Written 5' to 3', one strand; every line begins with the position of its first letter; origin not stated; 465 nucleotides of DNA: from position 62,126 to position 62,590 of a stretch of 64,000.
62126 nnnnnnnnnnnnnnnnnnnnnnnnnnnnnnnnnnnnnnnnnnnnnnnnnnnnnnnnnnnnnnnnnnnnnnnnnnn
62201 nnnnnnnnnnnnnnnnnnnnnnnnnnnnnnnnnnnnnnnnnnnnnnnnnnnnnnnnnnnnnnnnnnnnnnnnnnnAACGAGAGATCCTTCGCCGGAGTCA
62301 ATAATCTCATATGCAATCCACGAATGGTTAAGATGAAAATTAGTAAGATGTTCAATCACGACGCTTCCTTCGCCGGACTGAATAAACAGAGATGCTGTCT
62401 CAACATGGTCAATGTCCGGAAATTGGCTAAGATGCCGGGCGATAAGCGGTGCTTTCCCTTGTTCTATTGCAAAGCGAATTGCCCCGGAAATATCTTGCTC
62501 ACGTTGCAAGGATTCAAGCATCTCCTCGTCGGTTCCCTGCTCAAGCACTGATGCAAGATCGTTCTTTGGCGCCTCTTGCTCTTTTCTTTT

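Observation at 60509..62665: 718-aa protein built from ~18 tandem ~34-aa repeats of an unrecognised consensus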

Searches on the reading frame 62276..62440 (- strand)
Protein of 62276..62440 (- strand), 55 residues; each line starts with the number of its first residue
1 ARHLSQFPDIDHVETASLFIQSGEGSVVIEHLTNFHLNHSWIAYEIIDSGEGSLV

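Call 20: search_protein_representatives(alignment_id=A1)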
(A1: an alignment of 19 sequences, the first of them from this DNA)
Query: 19 sequences, 56 profile positions. Proteins with E-value up to 0.001 (for the whole library): 853; up to 1e-10: 514; up to 1e-30: 183. The best 150 are listed.
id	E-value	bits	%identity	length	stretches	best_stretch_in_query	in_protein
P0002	3.0e-170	568.5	-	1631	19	1-56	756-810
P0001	4.3e-169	564.8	-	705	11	1-56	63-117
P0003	9.9e-168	560.4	-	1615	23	1-56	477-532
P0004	8.1e-160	535.1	-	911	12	1-56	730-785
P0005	4.9e-152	510.2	-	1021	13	1-56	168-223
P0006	2.8e-139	469.3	-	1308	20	4-54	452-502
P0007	1.2e-131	444.8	-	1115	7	1-56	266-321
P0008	2.0e-123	418.5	-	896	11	1-56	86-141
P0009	2.8e-123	418.1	-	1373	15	3-54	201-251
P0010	5.8e-122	413.9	-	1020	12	2-55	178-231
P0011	1.1e-116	397.0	-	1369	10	1-56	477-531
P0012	4.3e-113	385.4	-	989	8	1-56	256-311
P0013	3.7e-110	376.1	-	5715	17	1-53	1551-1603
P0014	4.5e-110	375.8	-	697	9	2-56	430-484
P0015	8.2e-109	371.8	-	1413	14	1-47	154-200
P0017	1.0e-106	365.0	-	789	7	2-56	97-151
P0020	3.5e-99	340.9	-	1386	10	4-52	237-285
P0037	2.4e-74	261.4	-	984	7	4-56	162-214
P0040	8.8e-73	256.4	-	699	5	1-56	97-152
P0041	7.1e-72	253.5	-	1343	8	1-56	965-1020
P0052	1.2e-65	233.6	-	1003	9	3-56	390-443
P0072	1.8e-57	207.3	-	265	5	1-56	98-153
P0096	3.6e-47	174.3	-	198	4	3-56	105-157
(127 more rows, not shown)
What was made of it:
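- On Unnamed Patescibacteria 28-residue repeat family (consensus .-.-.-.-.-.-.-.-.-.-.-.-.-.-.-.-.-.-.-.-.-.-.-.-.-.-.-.): The query-derived profile finds 853 proteins, some scoring as high as the query itself (call 20).
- Family: the query's own repeat profile finds 853 representatives at E<=1e-3, 514 at <=1e-10 and 183 at <=1e-30 (call 20).
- Tried and rejected: The exhaustive profile search (call 20) was what revealed it.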

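Call 23: search_protein_families(library=pfam, proteins=[P0002, P0004, P0005, P0008, P0014, P0072, P0096], max_evalue=1)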
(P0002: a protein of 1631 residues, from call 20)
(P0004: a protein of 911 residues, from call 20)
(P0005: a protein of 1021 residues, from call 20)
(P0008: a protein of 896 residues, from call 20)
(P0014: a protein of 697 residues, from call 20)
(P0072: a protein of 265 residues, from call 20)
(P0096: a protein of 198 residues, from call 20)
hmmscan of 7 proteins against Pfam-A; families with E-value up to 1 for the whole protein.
P0002 (1631 aa): 5 families
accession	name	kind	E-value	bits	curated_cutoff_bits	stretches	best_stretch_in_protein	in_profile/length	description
PF22448.1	RepB_primase_C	-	5.2e-05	23.5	26.1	0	845-866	3-25/54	RepB DNA-primase C-terminal helical domain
PF00637.26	Clathrin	-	0.0082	16.3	29.6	0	238-328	47-132/143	Region in Clathrin and VPS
PF21117.3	MRB1590_C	-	0.0089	17.1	27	0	742-767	21-48/102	MRB1590 C-terminal domain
PF06601.17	Orthopox_F6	-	0.028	15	27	0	189-217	30-58/72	Orthopoxvirus F6 protein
PF02260.25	FATC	-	0.58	10.4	25.3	0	1520-1536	4-20/32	FATC domain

P0004 (911 aa): 9 families
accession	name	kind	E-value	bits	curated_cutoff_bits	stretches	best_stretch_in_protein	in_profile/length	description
PF25082.1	GIPC1_GH2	-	2.1e-06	28.5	27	0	588-617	28-57/91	GIPC1-3 GH2 domain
PF12836.13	HHH_3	-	2e-05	25.1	27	0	617-638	11-32/65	Helix-hairpin-helix motif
PF22888.1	FIMAH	-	0.00091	20.2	24.8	0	767-792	26-51/81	FIMAH domain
PF14520.12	HHH_5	-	0.005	17.7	27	0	871-898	4-31/57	Helix-hairpin-helix domain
PF02877.19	PARP_reg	-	0.011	16.2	26.8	0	784-817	98-131/135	Poly(ADP-ribose) polymerase, regulatory domain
PF23598.1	LRR_14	-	0.13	11.4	40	0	729-821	106-195/353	Leucine-rich repeat region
PF06312.18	Neurexophilin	-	0.15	12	27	0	627-660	71-104/210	Neurexophilin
PF07361.16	Cytochrom_B562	-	0.26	12.4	30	0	590-631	54-96/102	Cytochrome b562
PF25302.1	NADase_transloc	-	0.5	11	27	0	476-501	45-70/146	NAD glycohydrolase translocation F5/8 type C domain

P0005 (1021 aa): 4 families
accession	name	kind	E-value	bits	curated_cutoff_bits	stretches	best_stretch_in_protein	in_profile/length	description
PF03255.19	ACCA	-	0.024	14.3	23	0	76-112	167-203/310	Acetyl co-enzyme A carboxylase carboxyltransferase-like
PF06485.17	Tab2-like_N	-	0.031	14.8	25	1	561-631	31-101/103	RNA-binding protein Tab2/Atab2 N terminal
PF09304.16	Cortex-I_coil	-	0.048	14.3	60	1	767-814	24-72/107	Cortexillin coiled-coil region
PF24142.1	Beta-sand_ComC_1st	-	0.21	12.8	27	0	23-72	18-69/79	EGF-like domain-containing protein ComC first beta-sandwich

P0008 (896 aa): 2 families
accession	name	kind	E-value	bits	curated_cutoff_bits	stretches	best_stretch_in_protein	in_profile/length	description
PF12836.13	HHH_3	-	0.022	15.3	27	0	342-377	16-52/65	Helix-hairpin-helix motif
PF08281.18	Sigma70_r4_2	-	0.039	14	25.7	0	113-132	17-36/54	Sigma-70, region 4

P0014 (697 aa): 11 families
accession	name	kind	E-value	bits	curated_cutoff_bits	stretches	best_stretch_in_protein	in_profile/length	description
PF21982.2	RecX_HTH1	-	4.6e-08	33.3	26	0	328-344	18-34/40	RecX, first three-helix domain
PF22888.1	FIMAH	-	3e-05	24.9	24.8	0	579-604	27-52/81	FIMAH domain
PF25082.1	GIPC1_GH2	-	0.00014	22.6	27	0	373-398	30-55/91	GIPC1-3 GH2 domain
PF05066.19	HARE-HTH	-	0.0015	19.3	25.9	0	380-397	15-32/71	HB1, ASXL, restriction endonuclease HTH domain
PF13857.12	Ank_5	-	0.0057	17.5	27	0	551-584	27-56/56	Ankyrin repeats (many copies)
PF24625.1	DUF7626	-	0.0081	16.4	27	0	551-568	18-35/55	Domain of unknown function (DUF7626)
PF02877.19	PARP_reg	-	0.0092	16.5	26.8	0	649-684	97-132/135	Poly(ADP-ribose) polymerase, regulatory domain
PF07233.18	DUF1425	-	0.013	15.8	28.3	1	283-314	37-68/96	Protein of unknown function (DUF1425)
PF23971.1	Phage_TTP_15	-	0.043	13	27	0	364-393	28-57/365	Putative phage tail tube protein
PF18837.7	LRR_12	-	0.092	12.9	34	0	573-582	20-29/30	Leucine-rich repeat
PF05908.16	Gamma_PGA_hydro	-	0.17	11.7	22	0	351-392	109-150/191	Poly-gamma-glutamate hydrolase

P0072 (265 aa): 1 family
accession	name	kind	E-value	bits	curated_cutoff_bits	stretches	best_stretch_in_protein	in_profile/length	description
PF08281.18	Sigma70_r4_2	-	0.02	15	25.7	0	104-116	24-36/54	Sigma-70, region 4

P0096 (198 aa): 3 families
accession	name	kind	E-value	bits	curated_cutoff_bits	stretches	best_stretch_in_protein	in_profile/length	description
PF03255.19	ACCA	-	0.027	14.1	23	0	97-130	169-202/310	Acetyl co-enzyme A carboxylase carboxyltransferase-like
PF22731.1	NCH4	-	0.13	12.6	27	0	156-168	32-44/45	NACHT C-terminal Helical domain 4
PF07863.16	CtnDOT_TraJ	-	0.27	12.4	28.4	0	115-137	13-35/66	Homologues of TraJ from Bacteroides conjugative transposon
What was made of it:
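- On Helix-hairpin-helix (HhH) DNA-binding motif: Only summed sub-threshold scores in one homologue: HHH_3 at 25.1 bits against 27, and HHH_5 at E=0.005, with no individually significant stretch (call 23).
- There are weak, sub-threshold summed hits to helix-hairpin-helix models in one homologue: HHH_3 at 25.1 bits against a 27-bit cut-off, with no individual stretch significant (call 23).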

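Call 25: list_cluster_members(proteins=[P0002, P0003, P0004, P0005, P0006, P0007, P0008, P0013, P0014, P0072])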
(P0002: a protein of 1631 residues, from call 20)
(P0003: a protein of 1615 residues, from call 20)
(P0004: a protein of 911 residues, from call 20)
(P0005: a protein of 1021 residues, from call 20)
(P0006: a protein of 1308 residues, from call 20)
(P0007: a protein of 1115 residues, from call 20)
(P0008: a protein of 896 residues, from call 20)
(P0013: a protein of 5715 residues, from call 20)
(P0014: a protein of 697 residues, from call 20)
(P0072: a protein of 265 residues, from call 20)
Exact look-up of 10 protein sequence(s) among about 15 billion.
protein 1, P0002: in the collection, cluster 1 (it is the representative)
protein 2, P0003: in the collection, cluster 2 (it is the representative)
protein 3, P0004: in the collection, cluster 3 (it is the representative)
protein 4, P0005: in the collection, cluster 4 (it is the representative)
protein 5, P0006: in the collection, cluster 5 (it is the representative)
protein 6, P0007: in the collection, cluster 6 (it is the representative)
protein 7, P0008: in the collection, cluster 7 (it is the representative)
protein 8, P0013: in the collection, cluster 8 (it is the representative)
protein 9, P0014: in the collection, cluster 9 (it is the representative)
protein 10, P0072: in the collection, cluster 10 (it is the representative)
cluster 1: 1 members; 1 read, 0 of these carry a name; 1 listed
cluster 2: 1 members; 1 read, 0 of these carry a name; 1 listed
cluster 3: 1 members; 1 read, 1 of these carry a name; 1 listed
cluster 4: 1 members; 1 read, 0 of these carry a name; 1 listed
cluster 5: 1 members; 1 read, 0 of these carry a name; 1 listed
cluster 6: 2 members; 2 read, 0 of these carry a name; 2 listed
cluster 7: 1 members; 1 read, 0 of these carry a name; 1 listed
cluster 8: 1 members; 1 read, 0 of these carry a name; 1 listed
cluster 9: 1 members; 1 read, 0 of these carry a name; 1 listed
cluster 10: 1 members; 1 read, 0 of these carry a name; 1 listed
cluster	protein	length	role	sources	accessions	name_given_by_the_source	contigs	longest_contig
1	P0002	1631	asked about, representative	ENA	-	-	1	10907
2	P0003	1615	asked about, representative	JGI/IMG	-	-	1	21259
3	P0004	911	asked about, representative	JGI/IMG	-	hypothetical protein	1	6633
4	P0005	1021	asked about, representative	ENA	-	-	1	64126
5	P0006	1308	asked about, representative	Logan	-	-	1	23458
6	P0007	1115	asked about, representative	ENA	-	-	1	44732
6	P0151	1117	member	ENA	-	-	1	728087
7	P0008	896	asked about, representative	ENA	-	-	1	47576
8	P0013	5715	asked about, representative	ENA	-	-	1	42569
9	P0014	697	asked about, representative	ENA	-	-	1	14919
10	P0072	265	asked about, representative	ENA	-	-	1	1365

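Call 29: search_protein_families(library=pfam, proteins=[P0007, P0009, P0011, P0015, P0052, P0037, P0041, P0020], max_evalue=0.01)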
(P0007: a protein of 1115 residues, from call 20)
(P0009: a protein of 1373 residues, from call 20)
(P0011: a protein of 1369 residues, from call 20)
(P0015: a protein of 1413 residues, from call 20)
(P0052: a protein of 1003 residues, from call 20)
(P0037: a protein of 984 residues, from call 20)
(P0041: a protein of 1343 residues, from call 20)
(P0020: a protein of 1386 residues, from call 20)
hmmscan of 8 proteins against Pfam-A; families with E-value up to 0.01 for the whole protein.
P0007 (1115 aa): 1 family
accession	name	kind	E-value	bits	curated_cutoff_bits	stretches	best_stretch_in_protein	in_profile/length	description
PF07527.18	Hairy_orange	-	8.3e-08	32.8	25.3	0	265-285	13-32/40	Hairy Orange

P0009 (1373 aa): 3 families
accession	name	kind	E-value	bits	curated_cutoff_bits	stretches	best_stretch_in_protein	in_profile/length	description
PF08281.18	Sigma70_r4_2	-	3e-05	24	25.7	0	281-300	17-36/54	Sigma-70, region 4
PF25082.1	GIPC1_GH2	-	0.0001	23.1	27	0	476-504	29-57/91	GIPC1-3 GH2 domain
PF16570.11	GramPos_pilinD3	-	0.0055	17.8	27.2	0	62-118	56-111/162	Gram-positive pilin backbone subunit 3, Cna-B-like domain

P0011 (1369 aa): 0 families

P0015 (1413 aa): 3 families
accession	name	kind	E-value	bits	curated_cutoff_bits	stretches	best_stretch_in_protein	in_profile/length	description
PF19286.4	ZSWIM1-3_C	-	1.8e-06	28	27.6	0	242-267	6-31/45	Zinc finger SWIM domain-containing protein 1/3, C-terminal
PF00637.26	Clathrin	-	0.00029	21.1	29.6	0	330-371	45-86/143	Region in Clathrin and VPS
PF10098.14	DUF2336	-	0.003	17.5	34.6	0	384-535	66-202/262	Uncharacterised protein conserved in bacteria (DUF2336)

P0052 (1003 aa): 0 families

P0037 (984 aa): 3 families
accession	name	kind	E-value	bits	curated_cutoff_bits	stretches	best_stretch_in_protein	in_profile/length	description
PF25082.1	GIPC1_GH2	-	0.00015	22.5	27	0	188-218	32-62/91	GIPC1-3 GH2 domain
PF06293.20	Kdo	-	0.0022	17.9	21.3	1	820-909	37-129/207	Lipopolysaccharide kinase (Kdo/WaaP) family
PF01163.29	RIO1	-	0.0089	16.1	22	0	841-914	57-121/187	RIO domain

P0041 (1343 aa): 1 family
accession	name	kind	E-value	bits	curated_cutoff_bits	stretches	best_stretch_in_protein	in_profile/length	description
PF00637.26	Clathrin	-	0.0081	16.3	29.6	0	839-878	45-84/143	Region in Clathrin and VPS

P0020 (1386 aa): 1 family
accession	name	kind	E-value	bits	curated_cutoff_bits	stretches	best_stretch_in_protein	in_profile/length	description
PF05185.22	PRMT5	-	5.1e-06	26.9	22.9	0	33-88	42-99/171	PRMT5 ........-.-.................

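Call 42: search_protein_families(library=ncbifam, proteins=[P0004, P0005, P0008, P0007, P0014, P0015, P0017, P0037, P0052], max_evalue=0.01)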
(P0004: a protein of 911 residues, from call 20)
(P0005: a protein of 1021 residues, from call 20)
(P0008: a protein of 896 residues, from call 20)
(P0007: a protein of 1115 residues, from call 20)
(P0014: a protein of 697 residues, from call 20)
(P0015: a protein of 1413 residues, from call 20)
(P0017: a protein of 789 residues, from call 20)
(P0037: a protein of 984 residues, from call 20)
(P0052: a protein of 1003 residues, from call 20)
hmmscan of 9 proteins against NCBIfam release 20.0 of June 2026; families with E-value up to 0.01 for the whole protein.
P0004 (911 aa): 3 families
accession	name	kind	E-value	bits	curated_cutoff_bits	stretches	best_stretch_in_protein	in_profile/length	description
NF011551.0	PRK14981.1-3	equivalog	2.7e-05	24.4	183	0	476-531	31-84/120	DNA-directed RNA polymerase subunit F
NF011447.0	PRK14869.2-3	equivalog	0.0014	17.3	522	0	590-615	399-424/540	putative manganese-dependent inorganic diphosphatase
NF008966.0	PRK12311.1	equivalog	0.0038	16.4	526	0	836-885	263-307/334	30S ribosomal protein S2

P0005 (1021 aa): 2 families
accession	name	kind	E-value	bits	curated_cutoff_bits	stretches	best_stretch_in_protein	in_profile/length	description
NF008971.0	PRK12319.1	equivalog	2.2e-08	34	406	0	152-253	53-155/256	acetyl-CoA carboxylase carboxyl transferase subunit alpha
NF040595.1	HTH_Cbp1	equivalog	0.0021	17.9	140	0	313-369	42-97/135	CRISPR DNA repeat-binding protein Cbp1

P0008 (896 aa): 0 families

P0007 (1115 aa): 0 families

P0014 (697 aa): 1 family
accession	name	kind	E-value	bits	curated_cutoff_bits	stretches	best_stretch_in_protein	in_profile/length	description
NF009179.0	PRK12527.1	equivalog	1.4e-06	28.4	162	0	429-447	113-131/159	RNA polymerase sigma factor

P0015 (1413 aa): 3 families
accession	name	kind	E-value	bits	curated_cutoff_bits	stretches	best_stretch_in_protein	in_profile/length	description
TIGR02650.1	RNase_Z_T_toga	equivalog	1.1e-06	28.1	507.05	0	525-578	131-188/277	ribonuclease Z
TIGR04005.1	wcaL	equivalog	0.0032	16.4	537.6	0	604-646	343-385/406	colanic acid biosynthesis glycosyltransferase WcaL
NF047774.1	LBF_1199_fam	equivalog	0.0056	15.9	200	0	593-648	122-179/296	LBF_1199 family protein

P0017 (789 aa): 0 families

P0037 (984 aa): 0 families

P0052 (1003 aa): 0 families

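Call 51: find_encoding_contigs(protein=P0017, flank=6000, max_places=3)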
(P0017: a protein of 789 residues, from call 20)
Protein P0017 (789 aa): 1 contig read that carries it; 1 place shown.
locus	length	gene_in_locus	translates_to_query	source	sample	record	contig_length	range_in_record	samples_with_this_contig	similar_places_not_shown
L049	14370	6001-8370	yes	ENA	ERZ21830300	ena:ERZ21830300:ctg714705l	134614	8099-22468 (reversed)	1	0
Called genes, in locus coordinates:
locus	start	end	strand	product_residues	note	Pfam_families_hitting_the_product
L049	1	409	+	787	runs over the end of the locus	PF00133:tRNA-synt_1, PF09334:tRNA-synt_1g, PF13603:tRNA-synt_1_2, PF00133:tRNA-synt_1, PF08264:Anticodon_1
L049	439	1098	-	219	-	-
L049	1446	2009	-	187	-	PF01936:NYN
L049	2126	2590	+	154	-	PF00075:RNase_H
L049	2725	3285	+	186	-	-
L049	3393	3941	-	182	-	PF01863:YgjP-like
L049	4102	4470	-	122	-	-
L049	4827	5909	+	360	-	PF01926:MMR_HSR1, PF02421:FeoB_N (weak), PF06071:YchF-GTPase_C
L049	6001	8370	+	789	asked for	-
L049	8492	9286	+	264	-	PF12686:DUF3800 (weak)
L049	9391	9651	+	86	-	PF06071:YchF-GTPase_C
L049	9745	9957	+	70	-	-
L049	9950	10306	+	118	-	-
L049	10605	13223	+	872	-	PF07527:Hairy_orange (faint), PF08281:Sigma70_r4_2 (faint)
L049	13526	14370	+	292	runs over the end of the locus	-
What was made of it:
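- One relative sits in what looks like an insertion at the 3' end of ychF (call 51).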

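Call 63: search_dna_similar(query=P0040, collection=phages, mode=protein, max_evalue=0.001, max_rows=15)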
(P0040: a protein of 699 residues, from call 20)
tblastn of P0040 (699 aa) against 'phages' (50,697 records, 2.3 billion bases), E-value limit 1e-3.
No match.

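Call 64: search_dna_similar(query=P0040, collection=plasmids, mode=protein, max_evalue=0.001, max_rows=15)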
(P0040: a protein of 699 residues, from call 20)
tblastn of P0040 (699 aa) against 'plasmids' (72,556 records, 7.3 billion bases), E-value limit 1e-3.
No match.
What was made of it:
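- The family was not found on phages or plasmids (calls 63, 64).
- Tried and rejected: Phages and plasmids: no match (calls 63, 64).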

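Call 70: search_solved_structures(query=A8, max_evalue=1)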
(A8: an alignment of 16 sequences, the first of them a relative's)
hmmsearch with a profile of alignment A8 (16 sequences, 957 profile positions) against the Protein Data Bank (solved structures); distinct sequences matched with E-value up to 1: 3.
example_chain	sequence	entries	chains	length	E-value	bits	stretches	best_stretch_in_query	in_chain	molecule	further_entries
2n00_A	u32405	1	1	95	0.0027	19.2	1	155-195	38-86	Interferon-inducible protein AIM2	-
8f5h_A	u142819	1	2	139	0.039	15.4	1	396-514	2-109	S2hlx_EX_19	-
7rpr_A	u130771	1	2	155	0.12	13.8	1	388-486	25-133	Fibronectin-binding lipoprotein FbpA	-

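Call 71: search_solved_structures(query=A9, max_evalue=1)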
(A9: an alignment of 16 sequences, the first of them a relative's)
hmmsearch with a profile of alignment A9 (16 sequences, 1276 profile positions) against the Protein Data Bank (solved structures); distinct sequences matched with E-value up to 1: 2.
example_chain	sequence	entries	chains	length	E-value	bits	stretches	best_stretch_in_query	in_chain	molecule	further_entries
2n00_A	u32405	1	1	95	0.0069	17.5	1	307-348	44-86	Interferon-inducible protein AIM2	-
8fje_A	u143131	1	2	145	0.55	11.2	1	169-273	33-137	E8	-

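Call 72: search_solved_structures(query=A10, max_evalue=1)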
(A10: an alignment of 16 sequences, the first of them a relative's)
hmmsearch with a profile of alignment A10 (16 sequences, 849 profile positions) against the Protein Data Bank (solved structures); distinct sequences matched with E-value up to 1: 3.
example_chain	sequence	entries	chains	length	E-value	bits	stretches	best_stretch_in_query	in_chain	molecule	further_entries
2n00_A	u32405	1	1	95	0.04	15.5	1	530-570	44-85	Interferon-inducible protein AIM2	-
8fje_A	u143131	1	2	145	0.58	11.6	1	556-665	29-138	E8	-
7ood_g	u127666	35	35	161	0.9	11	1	690-755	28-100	50S ribosomal protein L10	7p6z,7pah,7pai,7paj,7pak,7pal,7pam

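Call 73: search_protein_families(library=padloc, proteins=[P0004, P0007, P0017, P0005, P0037, P0052], max_evalue=0.01)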
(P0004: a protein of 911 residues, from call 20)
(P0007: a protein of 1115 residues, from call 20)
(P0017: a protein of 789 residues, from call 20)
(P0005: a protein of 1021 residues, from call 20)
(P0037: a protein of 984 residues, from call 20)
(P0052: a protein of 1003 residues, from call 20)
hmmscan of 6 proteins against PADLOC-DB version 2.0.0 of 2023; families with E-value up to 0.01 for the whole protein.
P0004 (911 aa): 1 family
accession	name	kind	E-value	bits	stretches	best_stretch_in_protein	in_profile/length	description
PDLC00151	HamA1|HamA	-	0.0063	13.7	0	571-611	56-96/436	DUF1837 domain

P0007 (1115 aa): 0 families

P0017 (789 aa): 0 families

P0005 (1021 aa): 0 families

P0037 (984 aa): 0 families

P0052 (1003 aa): 0 families
